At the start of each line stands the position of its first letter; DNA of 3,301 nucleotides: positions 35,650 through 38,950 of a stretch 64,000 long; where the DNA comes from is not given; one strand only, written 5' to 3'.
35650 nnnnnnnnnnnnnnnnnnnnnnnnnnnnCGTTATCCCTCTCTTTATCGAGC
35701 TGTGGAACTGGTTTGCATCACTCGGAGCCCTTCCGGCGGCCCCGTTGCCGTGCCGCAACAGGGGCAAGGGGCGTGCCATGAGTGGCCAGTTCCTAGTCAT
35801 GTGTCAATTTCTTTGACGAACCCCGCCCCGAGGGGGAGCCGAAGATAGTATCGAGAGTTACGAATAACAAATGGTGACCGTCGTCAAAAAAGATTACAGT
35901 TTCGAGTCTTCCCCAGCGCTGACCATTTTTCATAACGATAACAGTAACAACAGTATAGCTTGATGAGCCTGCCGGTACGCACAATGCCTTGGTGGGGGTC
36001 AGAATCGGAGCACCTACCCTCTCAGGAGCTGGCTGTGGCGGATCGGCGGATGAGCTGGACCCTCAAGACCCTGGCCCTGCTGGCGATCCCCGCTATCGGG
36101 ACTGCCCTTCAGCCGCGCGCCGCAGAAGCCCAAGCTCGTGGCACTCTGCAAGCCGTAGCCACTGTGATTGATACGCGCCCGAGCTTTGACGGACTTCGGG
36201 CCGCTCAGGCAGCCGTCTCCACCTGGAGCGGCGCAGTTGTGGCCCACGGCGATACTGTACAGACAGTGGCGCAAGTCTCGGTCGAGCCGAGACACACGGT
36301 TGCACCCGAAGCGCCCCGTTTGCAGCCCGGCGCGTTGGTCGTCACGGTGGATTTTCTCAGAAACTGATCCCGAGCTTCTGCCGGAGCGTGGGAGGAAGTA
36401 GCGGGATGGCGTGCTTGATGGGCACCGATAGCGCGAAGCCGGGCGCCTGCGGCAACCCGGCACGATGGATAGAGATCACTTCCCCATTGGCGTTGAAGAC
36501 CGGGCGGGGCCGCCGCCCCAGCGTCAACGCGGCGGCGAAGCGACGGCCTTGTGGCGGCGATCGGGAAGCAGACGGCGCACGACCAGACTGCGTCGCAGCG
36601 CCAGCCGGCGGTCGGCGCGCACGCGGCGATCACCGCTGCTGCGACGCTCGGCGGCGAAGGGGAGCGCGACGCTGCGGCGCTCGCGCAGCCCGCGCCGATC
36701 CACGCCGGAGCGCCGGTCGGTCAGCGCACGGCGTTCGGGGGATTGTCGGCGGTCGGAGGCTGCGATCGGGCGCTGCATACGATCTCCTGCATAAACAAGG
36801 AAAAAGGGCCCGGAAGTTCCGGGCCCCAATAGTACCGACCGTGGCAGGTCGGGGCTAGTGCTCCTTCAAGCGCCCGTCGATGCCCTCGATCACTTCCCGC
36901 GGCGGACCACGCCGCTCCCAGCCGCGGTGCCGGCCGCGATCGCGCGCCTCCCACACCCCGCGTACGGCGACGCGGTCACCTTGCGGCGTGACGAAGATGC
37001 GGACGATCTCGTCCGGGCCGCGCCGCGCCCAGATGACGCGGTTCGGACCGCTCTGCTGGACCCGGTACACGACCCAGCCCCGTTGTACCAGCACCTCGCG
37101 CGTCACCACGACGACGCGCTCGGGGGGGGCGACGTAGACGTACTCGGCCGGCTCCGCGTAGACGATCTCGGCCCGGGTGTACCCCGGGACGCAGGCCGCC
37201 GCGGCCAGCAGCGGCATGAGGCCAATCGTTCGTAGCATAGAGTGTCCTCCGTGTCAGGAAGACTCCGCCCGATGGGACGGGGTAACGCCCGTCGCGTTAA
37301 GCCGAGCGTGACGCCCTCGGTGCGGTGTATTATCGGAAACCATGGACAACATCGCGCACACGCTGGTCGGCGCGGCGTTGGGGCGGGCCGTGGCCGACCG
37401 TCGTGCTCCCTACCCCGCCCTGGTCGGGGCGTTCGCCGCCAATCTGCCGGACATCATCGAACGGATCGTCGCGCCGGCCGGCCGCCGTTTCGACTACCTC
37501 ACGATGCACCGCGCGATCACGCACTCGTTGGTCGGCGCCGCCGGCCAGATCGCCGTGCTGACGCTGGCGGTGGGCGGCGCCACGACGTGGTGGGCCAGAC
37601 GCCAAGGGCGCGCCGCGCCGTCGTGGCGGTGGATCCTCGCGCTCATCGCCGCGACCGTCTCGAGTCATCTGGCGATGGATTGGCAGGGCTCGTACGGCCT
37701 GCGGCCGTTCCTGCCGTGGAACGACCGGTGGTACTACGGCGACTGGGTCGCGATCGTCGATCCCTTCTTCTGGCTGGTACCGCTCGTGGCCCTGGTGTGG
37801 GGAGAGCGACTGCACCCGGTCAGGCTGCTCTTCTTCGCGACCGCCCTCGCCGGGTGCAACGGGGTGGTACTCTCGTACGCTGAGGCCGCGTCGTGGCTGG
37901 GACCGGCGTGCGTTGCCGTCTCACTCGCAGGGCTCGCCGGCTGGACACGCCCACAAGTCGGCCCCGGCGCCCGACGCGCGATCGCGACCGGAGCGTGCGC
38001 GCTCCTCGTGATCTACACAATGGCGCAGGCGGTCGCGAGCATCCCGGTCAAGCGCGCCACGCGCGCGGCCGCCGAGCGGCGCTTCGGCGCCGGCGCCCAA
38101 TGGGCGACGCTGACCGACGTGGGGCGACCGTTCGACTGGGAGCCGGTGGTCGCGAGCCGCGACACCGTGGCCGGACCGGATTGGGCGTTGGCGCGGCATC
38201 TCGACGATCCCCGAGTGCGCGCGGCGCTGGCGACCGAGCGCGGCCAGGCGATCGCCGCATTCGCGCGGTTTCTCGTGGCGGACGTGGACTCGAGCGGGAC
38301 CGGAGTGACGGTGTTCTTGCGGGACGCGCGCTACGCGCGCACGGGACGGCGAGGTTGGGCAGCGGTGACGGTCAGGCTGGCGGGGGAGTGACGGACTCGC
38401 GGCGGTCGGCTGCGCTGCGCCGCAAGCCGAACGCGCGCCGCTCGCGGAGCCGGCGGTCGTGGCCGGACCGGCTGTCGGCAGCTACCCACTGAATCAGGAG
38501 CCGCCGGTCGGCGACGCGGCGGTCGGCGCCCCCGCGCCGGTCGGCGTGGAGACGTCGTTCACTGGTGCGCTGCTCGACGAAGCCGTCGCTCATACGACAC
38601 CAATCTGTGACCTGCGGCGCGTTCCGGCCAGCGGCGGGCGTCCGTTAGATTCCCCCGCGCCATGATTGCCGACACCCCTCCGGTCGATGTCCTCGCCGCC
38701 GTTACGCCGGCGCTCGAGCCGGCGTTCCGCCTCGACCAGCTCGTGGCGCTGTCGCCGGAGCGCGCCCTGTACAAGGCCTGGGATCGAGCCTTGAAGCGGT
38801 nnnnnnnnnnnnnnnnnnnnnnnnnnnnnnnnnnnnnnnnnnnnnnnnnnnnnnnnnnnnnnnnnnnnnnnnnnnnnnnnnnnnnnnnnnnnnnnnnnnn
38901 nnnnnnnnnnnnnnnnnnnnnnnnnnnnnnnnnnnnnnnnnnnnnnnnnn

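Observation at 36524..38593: Two paralogous small arginine-rich proteins made almost entirely of [DE]RR repeats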

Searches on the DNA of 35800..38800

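Call 66: search_rna_families(source=window, start=35800, end=38800, threshold=evalue, max_evalue=1)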
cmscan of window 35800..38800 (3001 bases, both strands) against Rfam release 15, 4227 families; matches with E-value up to 1: 1.
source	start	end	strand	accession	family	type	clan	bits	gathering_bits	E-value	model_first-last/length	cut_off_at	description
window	36409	36460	-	RF03086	chrB-b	Cis-reg;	-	19.3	36.5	0.58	1-49/49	no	chrB-b RNA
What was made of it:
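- There is no Rfam match above chance (call 66).
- Tried and rejected: Rfam (call 66).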
